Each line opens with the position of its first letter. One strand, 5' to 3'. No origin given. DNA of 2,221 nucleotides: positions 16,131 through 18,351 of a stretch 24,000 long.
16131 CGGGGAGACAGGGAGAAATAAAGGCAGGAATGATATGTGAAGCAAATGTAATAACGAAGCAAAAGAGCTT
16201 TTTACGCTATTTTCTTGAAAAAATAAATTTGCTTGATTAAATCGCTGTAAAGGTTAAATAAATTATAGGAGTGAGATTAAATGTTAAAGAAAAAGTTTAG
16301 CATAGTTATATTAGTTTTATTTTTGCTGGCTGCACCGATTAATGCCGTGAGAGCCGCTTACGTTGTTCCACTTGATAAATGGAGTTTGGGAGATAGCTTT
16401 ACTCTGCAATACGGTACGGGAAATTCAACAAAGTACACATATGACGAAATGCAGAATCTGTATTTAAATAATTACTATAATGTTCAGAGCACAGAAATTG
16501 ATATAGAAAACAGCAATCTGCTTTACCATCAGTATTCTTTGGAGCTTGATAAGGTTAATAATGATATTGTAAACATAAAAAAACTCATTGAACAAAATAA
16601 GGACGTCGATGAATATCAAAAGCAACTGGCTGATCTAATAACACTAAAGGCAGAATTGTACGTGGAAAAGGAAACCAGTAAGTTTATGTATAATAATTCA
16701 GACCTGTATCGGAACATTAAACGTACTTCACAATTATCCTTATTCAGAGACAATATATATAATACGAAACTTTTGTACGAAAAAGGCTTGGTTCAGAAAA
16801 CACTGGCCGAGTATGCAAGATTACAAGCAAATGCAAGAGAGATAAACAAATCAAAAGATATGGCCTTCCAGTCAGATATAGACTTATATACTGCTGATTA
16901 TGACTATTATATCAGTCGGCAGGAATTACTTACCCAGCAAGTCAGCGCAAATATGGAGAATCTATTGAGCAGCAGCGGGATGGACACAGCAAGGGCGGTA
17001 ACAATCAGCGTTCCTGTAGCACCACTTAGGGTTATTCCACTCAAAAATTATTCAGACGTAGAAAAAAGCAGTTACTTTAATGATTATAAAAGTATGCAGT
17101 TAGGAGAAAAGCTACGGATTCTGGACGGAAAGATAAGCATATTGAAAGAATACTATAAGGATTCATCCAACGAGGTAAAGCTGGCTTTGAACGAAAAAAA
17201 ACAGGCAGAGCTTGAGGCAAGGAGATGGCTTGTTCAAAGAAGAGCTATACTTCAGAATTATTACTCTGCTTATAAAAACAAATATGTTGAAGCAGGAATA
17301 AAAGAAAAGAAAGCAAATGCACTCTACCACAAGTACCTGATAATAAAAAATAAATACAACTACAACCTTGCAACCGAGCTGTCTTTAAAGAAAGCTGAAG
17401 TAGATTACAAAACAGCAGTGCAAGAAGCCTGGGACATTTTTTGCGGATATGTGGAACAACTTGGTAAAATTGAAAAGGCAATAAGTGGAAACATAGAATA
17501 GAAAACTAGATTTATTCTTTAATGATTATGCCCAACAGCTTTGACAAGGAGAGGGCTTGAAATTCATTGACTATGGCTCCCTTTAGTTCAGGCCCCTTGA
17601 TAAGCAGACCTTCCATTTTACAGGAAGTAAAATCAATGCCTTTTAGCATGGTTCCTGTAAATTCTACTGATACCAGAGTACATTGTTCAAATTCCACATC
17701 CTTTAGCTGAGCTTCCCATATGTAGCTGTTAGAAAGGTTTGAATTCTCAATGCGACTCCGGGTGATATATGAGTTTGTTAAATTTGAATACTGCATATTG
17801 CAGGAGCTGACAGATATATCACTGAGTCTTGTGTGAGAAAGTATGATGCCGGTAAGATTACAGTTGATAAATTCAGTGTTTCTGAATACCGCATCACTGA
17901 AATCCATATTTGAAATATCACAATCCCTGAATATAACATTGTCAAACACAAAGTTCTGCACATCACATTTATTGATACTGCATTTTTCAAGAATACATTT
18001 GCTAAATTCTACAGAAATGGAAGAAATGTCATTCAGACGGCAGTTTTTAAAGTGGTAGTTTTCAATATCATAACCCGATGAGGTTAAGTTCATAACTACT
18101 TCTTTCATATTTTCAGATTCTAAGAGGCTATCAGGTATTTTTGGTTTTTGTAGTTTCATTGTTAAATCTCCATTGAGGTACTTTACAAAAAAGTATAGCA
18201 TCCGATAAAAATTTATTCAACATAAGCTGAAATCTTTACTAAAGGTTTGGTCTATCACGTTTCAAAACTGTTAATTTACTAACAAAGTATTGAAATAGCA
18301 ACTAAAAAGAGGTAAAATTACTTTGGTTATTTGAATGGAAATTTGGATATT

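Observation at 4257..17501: Composite peptide-signalling/bacteriocin locus with two different two-component systems, three GG-leader peptides and a three-part export module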

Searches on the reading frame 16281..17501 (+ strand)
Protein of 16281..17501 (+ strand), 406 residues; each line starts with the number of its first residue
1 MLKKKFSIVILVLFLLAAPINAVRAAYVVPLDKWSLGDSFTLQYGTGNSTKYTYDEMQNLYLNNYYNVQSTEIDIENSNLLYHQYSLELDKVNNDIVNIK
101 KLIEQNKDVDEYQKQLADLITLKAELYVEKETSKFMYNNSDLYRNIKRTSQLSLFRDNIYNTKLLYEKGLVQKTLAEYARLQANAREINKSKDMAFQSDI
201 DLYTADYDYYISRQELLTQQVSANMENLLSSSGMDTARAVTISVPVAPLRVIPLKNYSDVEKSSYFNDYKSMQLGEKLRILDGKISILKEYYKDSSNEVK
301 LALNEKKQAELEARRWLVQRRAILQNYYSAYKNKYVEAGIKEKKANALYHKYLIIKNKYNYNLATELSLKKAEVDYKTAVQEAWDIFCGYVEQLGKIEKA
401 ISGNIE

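Call 5: search_protein_families(library=pfam, proteins=[window:16281-17501:+], max_evalue=0.01)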
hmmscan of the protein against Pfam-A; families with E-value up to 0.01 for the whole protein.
window:16281-17501:+ (406 aa): 1 family
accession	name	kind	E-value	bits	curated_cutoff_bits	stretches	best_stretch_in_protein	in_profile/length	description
PF05778.17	Apo-CIII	-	0.0054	16.7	34.1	0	286-336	9-61/69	Apolipoprotein CIII (Apo-CIII)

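Call 7: search_protein_families(library=ncbifam, proteins=[window:16281-17501:+], max_evalue=0.01)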
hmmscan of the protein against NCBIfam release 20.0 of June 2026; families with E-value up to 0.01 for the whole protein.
window:16281-17501:+ (406 aa): 0 families
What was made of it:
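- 16281..17501 (+): p406: secreted protein with a TolC-like fold, third export component. No Pfam/NCBIfam hit (calls 5, 7).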

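Call 13: find_homologous_proteins(query=window:16281-17501:+)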
Query window:16281-17501:+ (406 aa): 27 proteins with E <= 0.001 among 6521 candidates.
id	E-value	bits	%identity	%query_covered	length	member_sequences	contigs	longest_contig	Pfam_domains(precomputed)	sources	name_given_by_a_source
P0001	5.6e-249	843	98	100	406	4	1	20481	-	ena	-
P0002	4.9e-206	702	80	100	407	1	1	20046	-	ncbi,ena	-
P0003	5.7e-200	682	80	100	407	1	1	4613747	-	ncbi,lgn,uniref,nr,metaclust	ncbi:hypothetical protein [Clostridium sp. BNL1100]|uniref:hypothetical protein n=1 Tax=Clostridium 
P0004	2.8e-198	677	78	98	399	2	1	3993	-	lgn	-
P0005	1.3e-195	668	78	100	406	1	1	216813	-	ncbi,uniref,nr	ncbi:hypothetical protein [Ruminiclostridium papyrosolvens]|uniref:Outer membrane efflux protein n=1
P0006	8.3e-194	662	76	100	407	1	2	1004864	-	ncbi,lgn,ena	-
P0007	1.6e-193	661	76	100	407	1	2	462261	-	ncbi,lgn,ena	-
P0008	1.7e-192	657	75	100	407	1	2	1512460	-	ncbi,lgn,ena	-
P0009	5.7e-191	652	76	100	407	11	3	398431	-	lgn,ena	-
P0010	1.4e-189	648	76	100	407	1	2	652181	-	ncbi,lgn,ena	-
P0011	2.2e-189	647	76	100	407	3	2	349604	-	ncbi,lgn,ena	-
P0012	2.6e-189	647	76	100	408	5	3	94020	-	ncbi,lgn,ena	-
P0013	6.6e-189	646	76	100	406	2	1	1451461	-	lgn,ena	-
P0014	3.0e-178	611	71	100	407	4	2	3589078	-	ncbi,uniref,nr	ncbi:hypothetical protein [Ruminiclostridium josui]|uniref:hypothetical protein n=1 Tax=Ruminiclostr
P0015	3.8e-137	475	56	100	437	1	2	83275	-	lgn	-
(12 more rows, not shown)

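Call 18: find_encoding_contigs(protein=P0001, flank=10000, max_places=3)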
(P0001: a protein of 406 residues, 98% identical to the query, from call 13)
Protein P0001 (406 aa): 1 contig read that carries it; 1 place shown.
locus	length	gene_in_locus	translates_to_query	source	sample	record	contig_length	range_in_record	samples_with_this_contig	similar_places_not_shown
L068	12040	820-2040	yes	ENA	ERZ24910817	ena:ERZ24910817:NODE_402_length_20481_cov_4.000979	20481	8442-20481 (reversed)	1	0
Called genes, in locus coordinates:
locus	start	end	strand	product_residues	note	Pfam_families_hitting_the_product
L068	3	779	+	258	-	?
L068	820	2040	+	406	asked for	-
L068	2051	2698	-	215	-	-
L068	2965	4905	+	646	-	PF00162:PGK, PF00121:TIM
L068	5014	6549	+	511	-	PF01676:Metalloenzyme, PF06415:iPGM_N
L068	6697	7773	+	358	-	-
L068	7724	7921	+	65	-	-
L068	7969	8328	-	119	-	PF12844:HTH_19, PF13560:HTH_31, PF01381:HTH_3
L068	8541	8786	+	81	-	PF00165:HTH_AraC (weak)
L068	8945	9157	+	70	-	-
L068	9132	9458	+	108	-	-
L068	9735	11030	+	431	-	PF03952:Enolase_N, PF00113:Enolase_C, PF13378:MR_MLE_C (faint)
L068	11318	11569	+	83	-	PF03840:SecG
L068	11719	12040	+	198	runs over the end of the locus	PF01966:HD (weak)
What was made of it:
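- Tried and rejected: It ends inside HlyD and was uninformative (call 18).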

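Call 21: predict_structure(alignment_id=A1)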
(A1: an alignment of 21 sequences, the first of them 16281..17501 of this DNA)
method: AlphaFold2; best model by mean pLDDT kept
length: 406 residues; sequences in the alignment: 21
mean_pLDDT: 87.9   pTM: 0.79
mean pLDDT of the five models: 87.9, 87.3, 86.5, 86.0, 85.9
residues with pLDDT >= 90: 293; 70-90: 64; 50-70: 30; < 50: 19
segments of 3 or more residues with pLDDT < 50: 16-33
pLDDT, mean of each block of 10 residues (from residue 1): 56 48 35 68 89 94 79 92 97 97 88 95 98 92 92 94 95 96 75 62 91 96 94 89 91 88 91 96 98 96 98 95 95 93 92 92 92 96 95 95 86
secondary structure, 60 per line:
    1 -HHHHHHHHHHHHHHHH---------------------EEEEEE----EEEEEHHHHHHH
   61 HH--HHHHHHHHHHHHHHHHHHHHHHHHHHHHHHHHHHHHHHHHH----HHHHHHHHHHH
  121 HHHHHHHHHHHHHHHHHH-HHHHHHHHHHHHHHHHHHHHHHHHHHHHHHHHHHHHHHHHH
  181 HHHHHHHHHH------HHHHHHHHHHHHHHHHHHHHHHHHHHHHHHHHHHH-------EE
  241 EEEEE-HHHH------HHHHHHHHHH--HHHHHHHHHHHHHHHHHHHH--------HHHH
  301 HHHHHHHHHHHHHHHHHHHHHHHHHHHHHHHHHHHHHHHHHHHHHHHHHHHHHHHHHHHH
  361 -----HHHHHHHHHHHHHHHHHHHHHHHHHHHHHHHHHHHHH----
elements in order: H2-17 E39-44 E49-53 H54-62 H65-105 H110-138 H140-190 H197-231 E239-245 H247-250 H257-266 H269-288 H297-360 H366-402
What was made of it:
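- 16281..17501 (+): AF2 pLDDT 87.9, pTM 0.79 (call 21).
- On TolC / outer-membrane factor (OMF) family: Model pLDDT 87.9 (call 21). Predicted strands are 5-7 residues: 39-44, 49-53 and 239-245 (call 21).
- Its predicted strands are only 5-7 residues long (call 21).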

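Call 33: fold_search(model_id=the predicted structure, library=pdb)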
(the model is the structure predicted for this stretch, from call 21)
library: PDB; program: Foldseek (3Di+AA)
matches with E <= 10: 516; with E <= 0.001: 37
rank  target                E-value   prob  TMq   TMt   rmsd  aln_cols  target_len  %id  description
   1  1wp1_A                1.3e-05  1.00  0.46  0.42   9.0       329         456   11  Crystal structure of the drug-discharge outer membrane protein, OprM (released 2004-11-02)
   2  9j3d_A                1.6e-05  1.00  0.53  0.54   9.6       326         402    8  Cryo-EM structure of TMexCD1-TOprJ1 (released 2025-08-13)
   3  9tg4_A                1.8e-05  1.00  0.55  0.52   8.5       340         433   10  Structure of the YbjP lipoprotein bound to the AcrABZ-TolC efflux pump (released 2026-04-08)
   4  4mt4_A                1.8e-05  1.00  0.50  0.44   9.6       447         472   12  Crystal structure of the Campylobacter jejuni CmeC outer membrane channel (released 2014-09-24)
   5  1wp1_B                2.2e-05  1.00  0.55  0.55   9.6       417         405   10  Crystal structure of the drug-discharge outer membrane protein, OprM (released 2004-11-02)
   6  4mt4_B                2.3e-05  1.00  0.49  0.43   9.3       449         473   13  Crystal structure of the Campylobacter jejuni CmeC outer membrane channel (released 2014-09-24)
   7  9a2x_MODEL_1_A        3.0e-05  1.00  0.51  0.43  10.0       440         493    9  Model of E. coli TolC by in-cell photo-crosslinking MS and deep learning (released 2023-02-24)
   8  5azp_B                3.1e-05  1.00  0.51  0.46   8.8       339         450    9  Crystal structure of a membrane protein from Pseudomonas aeruginosa (released 2016-06-08)
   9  5bun_C                3.6e-05  1.00  0.51  0.48   9.8       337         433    9  Crystal structure of an antigenic outer membrane protein ST50 from Salmonella Typhi (released 2015-12-23)
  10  5ng5_C                3.9e-05  1.00  0.46  0.44   9.8       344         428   10  multi-drug efflux; membrane transport; RND superfamily; Drug resistance (released 2017-04-19)
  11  7akz_A                4.9e-05  1.00  0.45  0.41   6.9       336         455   10  Deciphering the role of the channel constrictions in the opening mechanism of MexAB-OprM efflux pump from Pseudomonas  (released 2022-04-13)
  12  5bun_B                5.4e-05  1.00  0.42  0.41   9.3       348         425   10  Crystal structure of an antigenic outer membrane protein ST50 from Salmonella Typhi (released 2015-12-23)
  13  3d5k_A                5.6e-05  1.00  0.53  0.48   8.9       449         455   10  Crystal structure of the OprM channel in a non-symmetrical space group (released 2009-06-02)
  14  1yc9                  7.4e-05  1.00  0.52  0.52  10.7       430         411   10  The crystal structure of the outer membrane protein VceC from the bacterial pathogen Vibrio cholerae at 1.8 resolution (released 2005-03-01)
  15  6zre_B                8.5e-05  1.00  0.52  0.47  10.9       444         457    9  Deciphering the role of the channel constrictions in the opening mechanism of MexAB-OprM efflux pump from Pseudomonas  (released 2021-07-28)
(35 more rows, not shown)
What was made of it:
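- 16281..17501 (+): The top 42 Foldseek PDB hits are all TolC/OprM/CmeC/CusC-type (call 33).
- On TolC / outer-membrane factor (OMF) family: The top 42 Foldseek PDB hits are all OMFs, E 1e-5 to 2e-2, TM 0.39-0.55 (call 33).
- p406 has a TolC-like fold (call 33).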

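Call 38: search_protein_representatives(alignment_id=A1)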
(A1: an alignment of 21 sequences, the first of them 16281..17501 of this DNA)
Query: 21 sequences, 439 profile positions. Proteins with E-value up to 0.001 (for the whole library): 10; up to 1e-10: 8; up to 1e-30: 6. The best 10 are listed.
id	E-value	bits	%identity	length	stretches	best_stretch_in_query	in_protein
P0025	7.5e-197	670.8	-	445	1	2-439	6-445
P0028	9.5e-88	311.3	-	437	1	4-438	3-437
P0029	5.5e-78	279.1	-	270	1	3-239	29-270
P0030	1.5e-77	277.6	-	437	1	7-438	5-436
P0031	2.4e-74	267.1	-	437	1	5-436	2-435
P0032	3.9e-36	141.2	-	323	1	4-309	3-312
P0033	1.1e-25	106.8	-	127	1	313-437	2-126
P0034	2.1e-15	72.9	-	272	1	31-254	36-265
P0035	1.1e-06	44.2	-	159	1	1-121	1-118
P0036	3.4e-04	35.9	-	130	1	3-126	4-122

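Call 57: search_protein_families(library=phrogs, proteins=[window:16281-17501:+], max_evalue=0.01)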
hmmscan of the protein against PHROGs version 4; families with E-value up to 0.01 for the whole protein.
window:16281-17501:+ (406 aa): 0 families

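Call 89: list_cluster_members(proteins=[P0138, window:16281-17501:+])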
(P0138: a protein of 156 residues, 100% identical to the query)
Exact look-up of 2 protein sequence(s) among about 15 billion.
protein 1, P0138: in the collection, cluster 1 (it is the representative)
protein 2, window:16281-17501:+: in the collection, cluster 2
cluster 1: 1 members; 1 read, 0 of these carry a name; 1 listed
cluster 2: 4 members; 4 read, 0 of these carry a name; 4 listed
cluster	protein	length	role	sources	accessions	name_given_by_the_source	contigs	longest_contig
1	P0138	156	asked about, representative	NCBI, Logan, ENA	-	-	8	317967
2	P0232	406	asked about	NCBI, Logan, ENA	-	-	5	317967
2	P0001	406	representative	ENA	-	-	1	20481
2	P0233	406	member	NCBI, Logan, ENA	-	-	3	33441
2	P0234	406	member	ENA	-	-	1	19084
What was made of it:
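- Tried and rejected: It could not be recovered (call 89).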

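Call 90: find_encoding_contigs(protein=window:16281-17501:+, flank=10000, max_places=5)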
Protein window:16281-17501:+ (406 aa): 10 contigs read that carry it; 3 places shown.
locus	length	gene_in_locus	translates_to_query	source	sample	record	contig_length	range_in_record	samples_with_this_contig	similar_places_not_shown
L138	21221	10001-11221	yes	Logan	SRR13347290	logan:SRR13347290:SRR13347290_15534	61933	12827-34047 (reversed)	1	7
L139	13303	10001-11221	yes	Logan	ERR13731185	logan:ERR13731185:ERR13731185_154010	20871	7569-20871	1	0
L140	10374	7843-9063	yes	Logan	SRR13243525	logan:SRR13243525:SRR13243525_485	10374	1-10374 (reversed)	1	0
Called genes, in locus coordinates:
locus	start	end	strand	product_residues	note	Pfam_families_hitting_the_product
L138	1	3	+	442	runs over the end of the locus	PF14501:HATPase_c_5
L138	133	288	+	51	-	-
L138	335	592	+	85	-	-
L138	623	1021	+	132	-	-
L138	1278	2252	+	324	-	PF12697:Abhydrolase_6 (weak)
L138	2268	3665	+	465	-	PF02518:HATPase_c, PF14501:HATPase_c_5 (weak)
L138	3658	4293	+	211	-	PF00072:Response_reg, PF08281:Sigma70_r4_2 (weak), PF00196:GerE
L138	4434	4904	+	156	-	PF16895:DUF5085 (weak)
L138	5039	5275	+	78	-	PF10439:Bacteriocin_IIc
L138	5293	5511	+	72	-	-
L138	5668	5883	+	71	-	-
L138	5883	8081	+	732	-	PF03412:Peptidase_C39, PF00664:ABC_membrane, PF00005:ABC_tran, PF02463:SMC_N (weak)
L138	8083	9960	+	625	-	PF25887:HB_LcnD, PF25940:LcnD_C (weak), PF26002:Beta-barrel_AprE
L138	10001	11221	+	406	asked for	-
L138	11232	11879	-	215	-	-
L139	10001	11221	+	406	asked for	-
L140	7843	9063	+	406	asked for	-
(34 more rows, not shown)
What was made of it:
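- The composite is stable: 10 contigs from several runs (call 90).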

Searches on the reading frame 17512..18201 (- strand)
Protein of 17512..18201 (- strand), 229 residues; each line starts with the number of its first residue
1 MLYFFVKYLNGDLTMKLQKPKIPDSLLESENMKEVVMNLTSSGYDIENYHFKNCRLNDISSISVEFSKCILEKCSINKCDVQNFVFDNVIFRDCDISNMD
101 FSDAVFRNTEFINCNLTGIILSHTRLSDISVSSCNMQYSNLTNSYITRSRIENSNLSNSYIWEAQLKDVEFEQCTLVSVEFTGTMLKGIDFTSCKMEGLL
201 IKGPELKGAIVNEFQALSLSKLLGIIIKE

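Call 5: search_protein_families(library=pfam, proteins=[window:17512-18201:-], max_evalue=0.01)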
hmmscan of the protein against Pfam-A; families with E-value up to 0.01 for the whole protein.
window:17512-18201:- (229 aa): 5 families
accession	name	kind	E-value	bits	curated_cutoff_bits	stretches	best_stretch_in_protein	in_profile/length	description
PF13599.13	Pentapeptide_4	-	5.6e-33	113.3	38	4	86-160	3-77/78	Pentapeptide repeat region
PF00805.28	Pentapeptide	-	9.4e-20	70.3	20.2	3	91-128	3-40/40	Pentapeptide repeats (8 copies)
PF13576.12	Pentapeptide_3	-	2.2e-11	44.2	27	2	86-128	1-46/48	Pentapeptide repeats (9 copies)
PF23894.2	LD_SV2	-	1.5e-07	32.1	29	0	45-84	41-80/92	SV2A/B/C luminal domain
PF05264.16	CfAFP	-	0.0045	17.5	25.9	1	129-205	28-108/137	Choristoneura fumiferana antifreeze protein (CfAFP)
